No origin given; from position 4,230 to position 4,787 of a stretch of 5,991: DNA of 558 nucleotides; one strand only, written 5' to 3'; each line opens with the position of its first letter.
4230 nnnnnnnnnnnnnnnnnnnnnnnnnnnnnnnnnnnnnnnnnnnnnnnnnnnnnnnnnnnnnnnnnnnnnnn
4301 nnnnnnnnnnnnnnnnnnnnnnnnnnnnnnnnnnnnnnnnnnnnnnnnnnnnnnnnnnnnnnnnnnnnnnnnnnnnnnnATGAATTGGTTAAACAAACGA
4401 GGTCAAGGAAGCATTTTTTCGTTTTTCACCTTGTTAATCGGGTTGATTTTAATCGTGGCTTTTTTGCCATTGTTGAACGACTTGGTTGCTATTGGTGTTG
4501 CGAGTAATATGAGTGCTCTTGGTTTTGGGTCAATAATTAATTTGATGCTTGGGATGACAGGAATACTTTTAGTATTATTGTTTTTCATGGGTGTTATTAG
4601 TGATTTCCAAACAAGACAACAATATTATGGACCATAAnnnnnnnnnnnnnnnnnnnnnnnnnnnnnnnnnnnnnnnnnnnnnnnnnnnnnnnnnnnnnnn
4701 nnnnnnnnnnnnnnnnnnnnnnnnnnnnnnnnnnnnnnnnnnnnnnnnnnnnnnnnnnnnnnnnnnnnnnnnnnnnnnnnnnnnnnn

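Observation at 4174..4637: Tandem paralogous two-helix mini-proteins with a conserved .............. block under purifying selection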

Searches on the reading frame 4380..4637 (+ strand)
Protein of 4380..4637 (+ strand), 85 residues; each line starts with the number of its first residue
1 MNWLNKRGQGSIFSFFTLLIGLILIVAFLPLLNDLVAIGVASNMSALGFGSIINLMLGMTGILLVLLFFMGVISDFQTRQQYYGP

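Call 8: search_protein_families(library=pfam, proteins=[window:4380-4637:+], max_evalue=1)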
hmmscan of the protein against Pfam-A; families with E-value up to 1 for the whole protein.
window:4380-4637:+ (85 aa): 0 families

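Call 9: search_protein_families(library=phrogs, proteins=[window:4380-4637:+], max_evalue=1)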
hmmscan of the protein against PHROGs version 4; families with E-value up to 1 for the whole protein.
window:4380-4637:+ (85 aa): 2 families
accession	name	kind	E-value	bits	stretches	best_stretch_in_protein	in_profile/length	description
phrog_13405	-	moron, auxiliary metabolic gene and host takeover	0.15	13.7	1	20-84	50-109/115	membrane protein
phrog_38733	-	unknown function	0.25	11.8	1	55-83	21-49/216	-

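Call 11: find_homologous_proteins(query=window:4380-4634:+, max_evalue=0.01)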
Query window:4380-4634:+ (85 aa): 8 proteins with E <= 0.01 among 12 candidates.
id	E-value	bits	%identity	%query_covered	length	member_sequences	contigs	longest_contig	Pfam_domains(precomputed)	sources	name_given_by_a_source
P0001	6.4e-45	168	100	100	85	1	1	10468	-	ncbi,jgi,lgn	-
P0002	2.4e-40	154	96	95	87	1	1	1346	-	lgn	-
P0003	8.0e-40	152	93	98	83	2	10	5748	-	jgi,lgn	jgi:hypothetical protein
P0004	1.0e-39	152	94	96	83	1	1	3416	-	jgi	jgi:uncharacterized membrane protein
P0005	1.0e-37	145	94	94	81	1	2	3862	-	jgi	jgi:uncharacterized membrane protein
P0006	2.4e-29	119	73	93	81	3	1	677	-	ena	-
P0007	1.3e-23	101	65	93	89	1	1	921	-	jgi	jgi:hypothetical protein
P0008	1.2e-20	91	59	93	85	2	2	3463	-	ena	-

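Call 12: find_encoding_contigs(protein=P0001, flank=10000, max_places=6)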
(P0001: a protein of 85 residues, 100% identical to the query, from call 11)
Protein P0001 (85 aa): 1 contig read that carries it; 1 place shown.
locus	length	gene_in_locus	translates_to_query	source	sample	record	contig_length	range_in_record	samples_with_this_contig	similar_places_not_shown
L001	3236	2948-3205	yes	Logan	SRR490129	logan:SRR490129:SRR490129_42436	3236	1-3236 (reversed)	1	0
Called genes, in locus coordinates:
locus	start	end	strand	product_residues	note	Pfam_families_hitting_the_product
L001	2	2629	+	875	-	?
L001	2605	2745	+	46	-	-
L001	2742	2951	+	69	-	-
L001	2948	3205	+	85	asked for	-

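Call 15: find_related_loci(query=window:4380-4634:+, collection=viral_contigs, flank=10000)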
Query window:4380-4634:+ (85 aa) in viral_contigs; peptide patterns used: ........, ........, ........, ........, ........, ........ (x = any residue, [..] = any of these).
68 stretches matched a pattern, but none encodes a relative of the query by tblastn (E <= 1e-3).

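Call 16: find_encoding_contigs(protein=P0003, flank=10000, max_places=8)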
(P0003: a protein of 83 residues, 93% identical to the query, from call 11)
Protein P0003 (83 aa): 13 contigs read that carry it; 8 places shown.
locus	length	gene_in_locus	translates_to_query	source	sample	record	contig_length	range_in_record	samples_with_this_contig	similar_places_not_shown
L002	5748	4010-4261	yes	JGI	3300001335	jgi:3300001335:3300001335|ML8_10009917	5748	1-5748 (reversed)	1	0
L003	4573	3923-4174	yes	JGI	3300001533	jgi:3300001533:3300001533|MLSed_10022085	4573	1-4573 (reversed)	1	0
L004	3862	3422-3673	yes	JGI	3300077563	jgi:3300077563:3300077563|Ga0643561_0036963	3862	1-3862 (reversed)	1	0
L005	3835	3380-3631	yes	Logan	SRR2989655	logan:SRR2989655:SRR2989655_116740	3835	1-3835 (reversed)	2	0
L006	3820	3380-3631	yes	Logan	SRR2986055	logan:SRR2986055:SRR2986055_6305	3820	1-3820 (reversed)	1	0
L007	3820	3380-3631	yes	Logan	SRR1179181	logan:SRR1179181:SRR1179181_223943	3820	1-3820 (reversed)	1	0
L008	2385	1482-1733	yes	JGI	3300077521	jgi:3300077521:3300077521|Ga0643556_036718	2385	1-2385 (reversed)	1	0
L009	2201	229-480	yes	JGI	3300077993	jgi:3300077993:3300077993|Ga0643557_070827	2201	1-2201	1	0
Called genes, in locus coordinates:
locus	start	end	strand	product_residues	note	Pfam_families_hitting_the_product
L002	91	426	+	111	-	-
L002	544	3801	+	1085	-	-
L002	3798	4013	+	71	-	-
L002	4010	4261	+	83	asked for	-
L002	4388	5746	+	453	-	?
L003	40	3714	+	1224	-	-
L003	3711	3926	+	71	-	-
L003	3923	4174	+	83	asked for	-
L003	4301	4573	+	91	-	?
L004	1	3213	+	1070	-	?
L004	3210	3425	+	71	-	-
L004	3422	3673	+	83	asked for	-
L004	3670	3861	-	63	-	?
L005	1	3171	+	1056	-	?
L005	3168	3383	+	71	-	-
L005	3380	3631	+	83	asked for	-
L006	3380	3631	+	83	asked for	-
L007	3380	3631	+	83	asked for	-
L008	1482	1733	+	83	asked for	-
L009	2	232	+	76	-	?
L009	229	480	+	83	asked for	-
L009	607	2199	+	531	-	?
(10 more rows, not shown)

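Call 22: find_related_loci(query=A1, collection=genome_contigs, flank=10000)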
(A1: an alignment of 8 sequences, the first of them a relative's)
Query A1 (85 aa) in genome_contigs; peptide patterns used: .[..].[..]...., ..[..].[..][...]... (x = any residue, [..] = any of these).
101 stretches matched a pattern, but none encodes a relative of the query by tblastn (E <= 1e-3).

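Call 23: find_related_loci(query=A1, collection=metagenome_contigs, flank=10000)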
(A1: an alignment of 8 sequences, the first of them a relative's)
Query A1 (85 aa) in metagenome_contigs; peptide patterns used: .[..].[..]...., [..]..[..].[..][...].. (x = any residue, [..] = any of these).
174 stretches matched a pattern; 29 encode a relative of the query (tblastn E <= 1e-3); 29 distinct loci.
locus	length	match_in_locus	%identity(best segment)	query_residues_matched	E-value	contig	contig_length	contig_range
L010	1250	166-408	73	4-84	5e-31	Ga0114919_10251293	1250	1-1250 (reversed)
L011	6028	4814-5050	72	4-82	2e-29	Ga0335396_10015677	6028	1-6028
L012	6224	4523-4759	72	4-82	2e-29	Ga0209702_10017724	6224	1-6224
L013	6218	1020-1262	59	5-85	4e-28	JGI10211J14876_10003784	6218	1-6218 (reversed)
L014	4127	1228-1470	59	5-85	4e-28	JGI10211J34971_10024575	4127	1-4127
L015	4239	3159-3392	62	5-82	4e-28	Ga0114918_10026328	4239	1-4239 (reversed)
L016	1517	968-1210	58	5-85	1e-26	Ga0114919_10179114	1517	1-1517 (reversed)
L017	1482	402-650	53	2-84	4e-26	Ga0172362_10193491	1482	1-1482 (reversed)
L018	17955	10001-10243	54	4-84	5e-26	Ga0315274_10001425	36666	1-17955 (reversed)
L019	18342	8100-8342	54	4-84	5e-26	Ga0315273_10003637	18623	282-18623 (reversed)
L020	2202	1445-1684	58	5-84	1e-25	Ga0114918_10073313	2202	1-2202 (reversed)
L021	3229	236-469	59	5-82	2e-25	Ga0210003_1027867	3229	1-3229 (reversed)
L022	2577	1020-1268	52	2-84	2e-25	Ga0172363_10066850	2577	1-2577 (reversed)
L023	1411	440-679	54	5-84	2e-25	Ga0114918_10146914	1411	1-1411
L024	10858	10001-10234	56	5-82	2e-25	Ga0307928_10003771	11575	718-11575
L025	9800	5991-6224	56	5-82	2e-25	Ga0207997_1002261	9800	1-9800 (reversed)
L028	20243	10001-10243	53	4-84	2e-24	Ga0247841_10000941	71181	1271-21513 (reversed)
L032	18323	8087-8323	48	4-82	2e-21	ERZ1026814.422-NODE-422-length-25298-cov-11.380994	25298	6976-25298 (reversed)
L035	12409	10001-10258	56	4-85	1e-20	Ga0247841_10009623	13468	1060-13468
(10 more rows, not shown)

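Call 29: search_protein_families(library=pfam, proteins=[L018:15-641:+, L018:607-900:+, L018:903-1196:+, L018:1205-2188:+, L018:2224-3999:+, L018:4050-9638:+, L018:10258-11004:-, L018:11008-11181:-, L018:11287-11961:+, L018:12019-17319:+], max_evalue=0.01)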
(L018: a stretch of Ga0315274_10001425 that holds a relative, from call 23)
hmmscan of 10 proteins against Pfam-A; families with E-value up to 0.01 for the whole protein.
L018:15-641:+ (208 aa): 0 families

L018:607-900:+ (97 aa): 0 families

L018:903-1196:+ (97 aa): 0 families

L018:1205-2188:+ (327 aa): 1 family
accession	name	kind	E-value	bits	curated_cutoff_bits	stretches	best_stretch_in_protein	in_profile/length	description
PF00953.26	Glycos_transf_4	-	1.6e-32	113.1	27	1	82-240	3-159/160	Glycosyl transferase family 4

L018:2224-3999:+ (591 aa): 0 families

L018:4050-9638:+ (1862 aa): 0 families

L018:10258-11004:- (248 aa): 1 family
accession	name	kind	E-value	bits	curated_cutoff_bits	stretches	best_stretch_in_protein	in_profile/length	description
PF07460.16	NUMOD3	-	1.1e-05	25.7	20.4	0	100-118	4-22/37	NUMOD3 motif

L018:11008-11181:- (57 aa): 0 families

L018:11287-11961:+ (224 aa): 0 families

L018:12019-17319:+ (1766 aa): 0 families

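Call 34: predict_structure(alignment_id=A1)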
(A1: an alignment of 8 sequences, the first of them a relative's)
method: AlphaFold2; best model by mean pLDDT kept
length: 85 residues; sequences in the alignment: 8
mean_pLDDT: 73.7   pTM: 0.49
mean pLDDT of the five models: 73.7, 72.7, 69.9, 69.3, 69.2
residues with pLDDT >= 90: 0; 70-90: 60; 50-70: 20; < 50: 5
segments of 3 or more residues with pLDDT < 50: 1-3
pLDDT, mean of each block of 10 residues (from residue 1): 51 78 83 77 73 84 85 69 51
secondary structure, 60 per line:
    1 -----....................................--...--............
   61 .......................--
elements in order: H6-41 H49-83

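Call 39: fold_search(model_id=the predicted structure, library=pdb)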
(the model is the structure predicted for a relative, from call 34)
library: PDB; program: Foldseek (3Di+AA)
matches with E <= 10: 14; with E <= 0.001: 0
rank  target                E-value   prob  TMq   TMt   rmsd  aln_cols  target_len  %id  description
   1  9nye_A                3.1e+00  0.44  0.59  0.20   4.2        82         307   17  Cryo-EM structure of the glycosyltransferase GtrB in the apo state (octamer volume) (released 2025-12-17)
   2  9nyd_B                5.1e+00  0.35  0.59  0.18   4.6        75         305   15  Cryo-EM structure of the glycosyltransferase GtrB in the pre-catalysis and product-bound state (released 2025-12-17)
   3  8d06_D                5.7e+00  0.15  0.43  0.52   4.2        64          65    8  Hallucinated C3 protein assembly HALC3_104 (released 2022-09-28)
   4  7p3r_A                5.7e+00  0.10  0.36  0.13   6.4        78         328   12  Helical structure of the toxin MakA from Vibrio cholera (released 2022-02-23)
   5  9nyd_C                6.9e+00  0.25  0.58  0.18   4.6        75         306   15  Cryo-EM structure of the glycosyltransferase GtrB in the pre-catalysis and product-bound state (released 2025-12-17)
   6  7a0g_HHH              6.9e+00  0.12  0.43  0.15   5.0        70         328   14  Structure of the SmhB pore of the tripartite alpha-pore forming toxin, Smh, from Serratia marcescens. (released 2021-03-31)
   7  6qum_Q                6.9e+00  0.08  0.40  0.44   5.8        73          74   18  Thermus thermophilus V/A-type ATPase/synthase, rotational state 1 (released 2019-08-28)
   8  9nyd_A                7.4e+00  0.21  0.55  0.18   4.6        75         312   15  Cryo-EM structure of the glycosyltransferase GtrB in the pre-catalysis and product-bound state (released 2025-12-17)
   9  6h2f_J                7.8e+00  0.16  0.51  0.15   4.8        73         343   15  Structure of the pre-pore AhlB of the tripartite alpha-pore forming toxin, AHL, from Aeromonas hydrophila. (released 2019-07-10)
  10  4o7g_B                7.8e+00  0.08  0.39  0.18   7.6        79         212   15  Crystal Structure of Ascorbate-bound Cytochrome b561, crystal soaked in 1 M L-ascorbate for 40 minutes (released 2014-02-05)
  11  9fw3_A                8.3e+00  0.05  0.31  0.08   5.4        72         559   24  Cryo-EM structure of IrtAB 2xEQ mutant in outward-occluded state in nanodisc in complex with mycobactin (released 2024-12-18)
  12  6grj_D                9.5e+00  0.16  0.58  0.19   4.3        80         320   14  Structure of the AhlB pore of the tripartite alpha-pore forming toxin, AHL, from Aeromonas hydrophila. (released 2019-07-03)
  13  7a0g_DDD              9.5e+00  0.15  0.51  0.16   4.5        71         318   13  Structure of the SmhB pore of the tripartite alpha-pore forming toxin, Smh, from Serratia marcescens. (released 2021-03-31)
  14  7a0g_EEE              9.5e+00  0.14  0.51  0.16   4.6        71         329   13  Structure of the SmhB pore of the tripartite alpha-pore forming toxin, Smh, from Serratia marcescens. (released 2021-03-31)

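Call 40: find_encoding_contigs(protein=P0014, flank=10000, max_places=6)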
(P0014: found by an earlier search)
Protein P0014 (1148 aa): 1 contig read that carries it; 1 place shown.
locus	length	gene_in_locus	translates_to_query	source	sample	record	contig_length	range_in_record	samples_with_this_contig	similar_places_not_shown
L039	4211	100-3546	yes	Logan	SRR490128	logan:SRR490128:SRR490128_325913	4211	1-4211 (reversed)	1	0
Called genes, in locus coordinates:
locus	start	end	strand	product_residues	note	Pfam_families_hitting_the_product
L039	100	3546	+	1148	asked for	-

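Call 41: search_protein_representatives(alignment_id=A2)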
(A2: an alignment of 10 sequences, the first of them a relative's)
Query: 10 sequences, 81 profile positions. Proteins with E-value up to 0.001 (for the whole library): 40; up to 1e-10: 16; up to 1e-30: 1. The best 40 are listed.
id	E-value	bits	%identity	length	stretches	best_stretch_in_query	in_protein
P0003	2.9e-34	133.2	-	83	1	1-80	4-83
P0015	5.1e-28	113.2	-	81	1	1-81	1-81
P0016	1.5e-20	89.2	-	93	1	3-78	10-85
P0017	1.2e-19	86.3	-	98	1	3-80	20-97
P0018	1.1e-18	83.3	-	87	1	1-79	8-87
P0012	3.1e-18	81.8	-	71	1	1-79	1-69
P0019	5.5e-16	74.6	-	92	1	3-79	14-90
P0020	1.8e-13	66.6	-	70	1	14-75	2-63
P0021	1.8e-13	66.6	-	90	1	2-69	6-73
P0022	1.8e-13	66.5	-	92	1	1-71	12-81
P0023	4.2e-13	65.4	-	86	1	1-76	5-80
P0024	2.1e-12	63.2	-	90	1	1-69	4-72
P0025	2.1e-12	63.1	-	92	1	5-74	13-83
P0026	7.4e-12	61.4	-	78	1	12-79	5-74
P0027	7.6e-12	61.3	-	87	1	3-70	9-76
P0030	7.8e-09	51.7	-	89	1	1-78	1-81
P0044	3.9e-05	39.9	-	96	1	3-79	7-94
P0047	2.8e-04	37.1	-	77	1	2-77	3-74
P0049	6.3e-04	36.0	-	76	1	1-64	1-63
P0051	7.9e-04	35.7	-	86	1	3-72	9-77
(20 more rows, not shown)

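Call 43: search_protein_families(library=pfam, proteins=[L032:13-285:+, L032:282-1511:+, L032:1508-1945:+, L032:2057-3301:+, L032:3961-7872:+, L032:8612-12886:+, L032:12820-13386:+, L032:14198-15307:+, L032:16042-16692:+, L032:17024-17497:+], max_evalue=0.01)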
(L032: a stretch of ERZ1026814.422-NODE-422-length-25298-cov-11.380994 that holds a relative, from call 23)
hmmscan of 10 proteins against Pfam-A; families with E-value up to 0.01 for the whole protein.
L032:13-285:+ (90 aa): 0 families

L032:282-1511:+ (409 aa): 2 families
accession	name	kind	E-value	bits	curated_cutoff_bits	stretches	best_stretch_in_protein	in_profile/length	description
PF01555.25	N6_N4_Mtase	-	2.2e-38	132.8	26.7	1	20-395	1-220/221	DNA methylase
PF01170.24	UPF0020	-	0.002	18.3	22.3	0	12-30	112-132/197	RMKL-like, methyltransferase domain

L032:1508-1945:+ (145 aa): 0 families

L032:2057-3301:+ (414 aa): 0 families

L032:3961-7872:+ (1303 aa): 1 family
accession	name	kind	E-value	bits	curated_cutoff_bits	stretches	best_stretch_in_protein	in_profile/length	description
PF01381.28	HTH_3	-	0.00046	20.6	23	0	13-33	7-27/55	Helix-turn-helix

L032:8612-12886:+ (1424 aa): 0 families

L032:12820-13386:+ (188 aa): 0 families

L032:14198-15307:+ (369 aa): 0 families

L032:16042-16692:+ (216 aa): 0 families

L032:17024-17497:+ (157 aa): 0 families

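Call 44: search_protein_families(library=pfam, proteins=[L024:53-610:+, L024:1194-1496:+, L024:1995-2696:+, L024:2728-3339:+, L024:3944-5434:+, L024:5473-9681:+, L025:7914-9299:+, L035:496-1746:+, L035:10312-11016:+, L028:11091-18179:+], max_evalue=0.01)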
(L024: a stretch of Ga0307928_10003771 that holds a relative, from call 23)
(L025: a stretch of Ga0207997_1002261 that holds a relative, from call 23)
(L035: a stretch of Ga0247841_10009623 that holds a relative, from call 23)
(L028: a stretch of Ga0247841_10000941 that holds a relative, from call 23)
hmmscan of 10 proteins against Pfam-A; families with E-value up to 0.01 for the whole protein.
L024:53-610:+ (185 aa): 1 family
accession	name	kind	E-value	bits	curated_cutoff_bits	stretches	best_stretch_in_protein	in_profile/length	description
PF01145.31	Band_7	-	2.3e-14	54.3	23.6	1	2-112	78-175/176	SPFH domain / Band 7 family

L024:1194-1496:+ (100 aa): 1 family
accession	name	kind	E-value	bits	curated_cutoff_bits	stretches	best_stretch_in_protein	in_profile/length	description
PF01906.23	YbjQ_1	-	9.7e-21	74.8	23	1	14-100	16-102/103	Putative heavy-metal-binding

L024:1995-2696:+ (233 aa): 2 families
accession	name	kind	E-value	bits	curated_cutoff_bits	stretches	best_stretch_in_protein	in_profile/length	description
PF02732.21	ERCC4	-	4.7e-19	69.1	24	1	1-146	1-140/140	ERCC4 domain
PF14520.12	HHH_5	-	0.0078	17.1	27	0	175-219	4-49/57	Helix-hairpin-helix domain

L024:2728-3339:+ (203 aa): 0 families

L024:3944-5434:+ (496 aa): 0 families

L024:5473-9681:+ (1402 aa): 0 families

L025:7914-9299:+ (461 aa): 1 family
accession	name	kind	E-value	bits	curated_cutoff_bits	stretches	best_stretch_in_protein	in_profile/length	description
PF00229.24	TNF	-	0.0033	17.8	23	1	344-386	15-57/127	TNF(Tumour Necrosis Factor) family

L035:496-1746:+ (416 aa): 2 families
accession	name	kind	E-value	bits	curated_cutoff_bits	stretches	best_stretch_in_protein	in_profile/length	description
PF00464.25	SHMT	-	1.4e-162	541.3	27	1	9-385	1-399/399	Serine hydroxymethyltransferase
PF00155.27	Aminotran_1_2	-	0.00061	19.5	19.7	1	185-374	165-355/361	Aminotransferase class I and II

L035:10312-11016:+ (234 aa): 0 families

L028:11091-18179:+ (2362 aa): 0 families

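Call 48: find_related_loci(query=A5, collection=genome_contigs, flank=10000)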
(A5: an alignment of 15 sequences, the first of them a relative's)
Query A5 (85 aa) in genome_contigs; peptide patterns used: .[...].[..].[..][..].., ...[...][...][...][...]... (x = any residue, [..] = any of these).
123 stretches matched a pattern, but none encodes a relative of the query by tblastn (E <= 1e-3).

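Call 49: find_related_loci(query=A5, collection=viral_contigs, flank=10000)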
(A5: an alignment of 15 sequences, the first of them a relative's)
Query A5 (85 aa) in viral_contigs; peptide patterns used: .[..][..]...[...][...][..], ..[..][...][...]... (x = any residue, [..] = any of these).
47 stretches matched a pattern, but none encodes a relative of the query by tblastn (E <= 1e-3).

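Call 50: search_protein_families(library=ncbifam, proteins=[window:4380-4637:+, P0047, P0049, P0051, P0030, P0044, L024:3944-5434:+, L024:2728-3339:+], max_evalue=1)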
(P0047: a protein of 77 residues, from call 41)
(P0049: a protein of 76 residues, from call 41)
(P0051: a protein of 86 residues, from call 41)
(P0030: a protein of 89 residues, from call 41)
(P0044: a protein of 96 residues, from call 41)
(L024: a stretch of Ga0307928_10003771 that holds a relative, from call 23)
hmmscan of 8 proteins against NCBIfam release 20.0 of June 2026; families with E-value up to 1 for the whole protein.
window:4380-4637:+ (85 aa): 1 family
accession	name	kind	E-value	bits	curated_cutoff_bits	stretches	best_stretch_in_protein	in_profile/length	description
NF033218.1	anchor_AmaP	equivalog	0.85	9.4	55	0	8-81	4-77/166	alkaline shock response membrane anchor protein AmaP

P0047 (77 aa): 2 families
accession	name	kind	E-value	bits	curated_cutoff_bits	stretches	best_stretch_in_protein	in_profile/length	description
NF033218.1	anchor_AmaP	equivalog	0.0014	18.4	55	1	8-76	9-79/166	alkaline shock response membrane anchor protein AmaP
NF041560.1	T6SS_Burk_ExIF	subfamily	0.47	10.1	90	1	7-67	125-185/234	putative type VI secretion system effector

P0049 (76 aa): 1 family
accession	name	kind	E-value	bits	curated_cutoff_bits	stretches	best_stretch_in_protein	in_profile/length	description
NF001300.0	PRK00247.1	equivalog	0.1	11.8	375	1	11-67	182-238/429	membrane protein insertase YidC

P0051 (86 aa): 6 families
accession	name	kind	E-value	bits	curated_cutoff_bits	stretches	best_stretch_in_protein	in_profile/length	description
NF033218.1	anchor_AmaP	equivalog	0.0027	17.5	55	1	12-83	8-75/166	alkaline shock response membrane anchor protein AmaP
TIGR04407.1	LptF_YjgP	equivalog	0.022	13.5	230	1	14-75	13-72/347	LPS export ABC transporter permease LptF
NF004479.0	PRK05815.1-4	equivalog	0.056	12.7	268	1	33-76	57-100/238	F0F1 ATP synthase subunit A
NF050117.1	aa3_CtaC_Actin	exception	0.29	10.3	250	1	17-75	49-105/244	aa3-type cytochrome oxidase subunit II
NF046000.1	MAG1210_fam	subfamily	0.47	9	275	1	6-78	52-120/550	MAG1210 family protein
NF045994.1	MAG4530_fam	subfamily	0.71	8.6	50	1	4-77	13-88/441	MAG4530 family protein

P0030 (89 aa): 6 families
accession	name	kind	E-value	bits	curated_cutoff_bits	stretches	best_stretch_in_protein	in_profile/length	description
NF038216.1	ABZJ_00895_fam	subfamily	0.0044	16.9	33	1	4-81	63-131/134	ABZJ_00895 family protein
NF033218.1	anchor_AmaP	equivalog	0.054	13.3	55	1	8-71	10-70/166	alkaline shock response membrane anchor protein AmaP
NF045750.1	MPN338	equivalog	0.18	10.2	430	1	9-71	575-635/642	MPN338 family protein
NF012226.0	AdeS_HK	equivalog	0.43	9.7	500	1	8-39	66-97/353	two-component sensor histidine kinase AdeS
TIGR02896.1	spore_III_AF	equivalog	0.45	10.9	61.3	1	17-48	36-67/106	stage III sporulation protein AF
NF045749.1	MPN337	equivalog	0.71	8.2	600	1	9-72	566-630/637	MPN337 family protein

P0044 (96 aa): 0 families

L024:3944-5434:+ (496 aa): 2 families
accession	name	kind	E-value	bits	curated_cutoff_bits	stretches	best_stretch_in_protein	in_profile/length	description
NF052466.1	CT668_fam_effector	equivalog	0.016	15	335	1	397-442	106-151/224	CT668 family type III secretion system protein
TIGR04375.1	cyano_w_EgtBD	hypoth_equivalog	0.17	12.1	125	0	47-95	5-53/155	hercynine metabolism protein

L024:2728-3339:+ (203 aa): 0 families

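Call 52: search_dna_similar(query=window:4380-4634:+, collection=phages, mode=protein, max_evalue=1)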
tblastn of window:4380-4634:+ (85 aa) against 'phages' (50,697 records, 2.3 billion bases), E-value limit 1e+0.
No match.

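Call 70: find_encoding_contigs(protein=P0016, flank=10000, max_places=4)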
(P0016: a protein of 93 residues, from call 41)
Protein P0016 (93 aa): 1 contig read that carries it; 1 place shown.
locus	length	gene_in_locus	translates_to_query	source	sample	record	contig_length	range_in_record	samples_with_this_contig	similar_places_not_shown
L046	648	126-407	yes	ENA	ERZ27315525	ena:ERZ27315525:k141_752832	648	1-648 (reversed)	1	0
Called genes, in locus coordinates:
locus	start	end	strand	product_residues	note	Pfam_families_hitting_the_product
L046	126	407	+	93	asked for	-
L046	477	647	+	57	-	?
